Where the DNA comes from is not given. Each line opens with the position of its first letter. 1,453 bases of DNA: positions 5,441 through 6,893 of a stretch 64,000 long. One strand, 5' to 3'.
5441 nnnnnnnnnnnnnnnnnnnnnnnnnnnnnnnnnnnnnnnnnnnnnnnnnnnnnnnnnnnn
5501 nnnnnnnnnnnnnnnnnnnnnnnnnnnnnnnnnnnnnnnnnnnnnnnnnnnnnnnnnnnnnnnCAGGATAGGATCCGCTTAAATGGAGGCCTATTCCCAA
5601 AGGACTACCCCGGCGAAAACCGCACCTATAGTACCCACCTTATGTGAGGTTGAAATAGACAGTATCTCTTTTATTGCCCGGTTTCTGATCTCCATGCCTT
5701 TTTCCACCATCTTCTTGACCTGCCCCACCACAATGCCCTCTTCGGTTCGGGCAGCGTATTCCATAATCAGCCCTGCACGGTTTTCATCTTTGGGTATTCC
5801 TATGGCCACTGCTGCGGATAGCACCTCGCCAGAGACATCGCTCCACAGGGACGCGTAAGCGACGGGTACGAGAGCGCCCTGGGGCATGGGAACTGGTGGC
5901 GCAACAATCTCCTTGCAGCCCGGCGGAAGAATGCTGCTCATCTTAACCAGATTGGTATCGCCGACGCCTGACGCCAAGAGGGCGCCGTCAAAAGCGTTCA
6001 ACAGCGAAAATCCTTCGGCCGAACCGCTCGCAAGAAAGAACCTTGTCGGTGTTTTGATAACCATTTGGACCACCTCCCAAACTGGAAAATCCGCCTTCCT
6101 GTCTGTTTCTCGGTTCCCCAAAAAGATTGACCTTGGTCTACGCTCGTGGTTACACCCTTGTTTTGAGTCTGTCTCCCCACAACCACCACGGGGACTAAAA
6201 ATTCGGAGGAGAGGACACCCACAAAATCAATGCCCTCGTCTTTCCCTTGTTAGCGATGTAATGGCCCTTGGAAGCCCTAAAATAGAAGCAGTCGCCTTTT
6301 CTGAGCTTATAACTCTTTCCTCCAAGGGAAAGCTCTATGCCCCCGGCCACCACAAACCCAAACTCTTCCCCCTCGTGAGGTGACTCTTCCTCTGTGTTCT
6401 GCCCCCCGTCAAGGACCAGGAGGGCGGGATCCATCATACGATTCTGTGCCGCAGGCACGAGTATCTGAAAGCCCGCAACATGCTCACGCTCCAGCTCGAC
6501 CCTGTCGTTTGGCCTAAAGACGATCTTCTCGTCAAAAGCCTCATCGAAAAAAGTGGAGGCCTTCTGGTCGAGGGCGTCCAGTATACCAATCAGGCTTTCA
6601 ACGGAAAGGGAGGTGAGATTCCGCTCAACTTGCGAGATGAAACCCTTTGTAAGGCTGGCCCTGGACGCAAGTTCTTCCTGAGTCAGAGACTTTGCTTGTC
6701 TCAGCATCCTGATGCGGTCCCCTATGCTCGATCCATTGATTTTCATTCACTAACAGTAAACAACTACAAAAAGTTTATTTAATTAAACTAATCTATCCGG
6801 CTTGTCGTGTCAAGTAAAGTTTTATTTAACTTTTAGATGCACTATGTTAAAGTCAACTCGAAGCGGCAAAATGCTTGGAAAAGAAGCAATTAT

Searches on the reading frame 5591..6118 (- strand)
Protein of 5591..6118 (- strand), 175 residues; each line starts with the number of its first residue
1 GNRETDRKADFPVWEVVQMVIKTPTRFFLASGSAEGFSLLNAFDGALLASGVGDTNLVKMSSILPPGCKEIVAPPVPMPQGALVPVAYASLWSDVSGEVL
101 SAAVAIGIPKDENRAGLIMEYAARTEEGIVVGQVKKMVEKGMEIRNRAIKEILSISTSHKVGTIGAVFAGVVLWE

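Call 49: search_protein_families(library=pfam, proteins=[window:5591-6118:-], max_evalue=0.001)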
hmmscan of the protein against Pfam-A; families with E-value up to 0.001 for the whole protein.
window:5591-6118:- (175 aa): 1 family
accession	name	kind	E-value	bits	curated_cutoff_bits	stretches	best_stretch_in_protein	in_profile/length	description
PF01862.21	PvlArgDC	-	2.4e-38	132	22.7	1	23-174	1-161/161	Pyruvoyl-dependent arginine decarboxylase (PvlArgDC)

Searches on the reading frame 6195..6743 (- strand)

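Call 49: search_protein_families(library=pfam, proteins=[window:6195-6743:-], max_evalue=0.001)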
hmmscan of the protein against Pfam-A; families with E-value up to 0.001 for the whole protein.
window:6195-6743:- (182 aa): 5 families
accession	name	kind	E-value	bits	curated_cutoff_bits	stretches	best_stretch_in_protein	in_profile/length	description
PF07883.17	Cupin_2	-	3.8e-17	62.2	27.2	1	109-176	3-69/70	Cupin domain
PF01381.28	HTH_3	-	3.5e-09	37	23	1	11-59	1-49/55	Helix-turn-helix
PF13560.12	HTH_31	-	3.3e-07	31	27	1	7-59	2-55/64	Helix-turn-helix domain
PF13744.12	HTH_37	-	2.7e-05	24.3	27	1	7-62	19-75/80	Helix-turn-helix domain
PF12844.13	HTH_19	-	0.00056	20.2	30.2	1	8-42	1-35/64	Helix-turn-helix domain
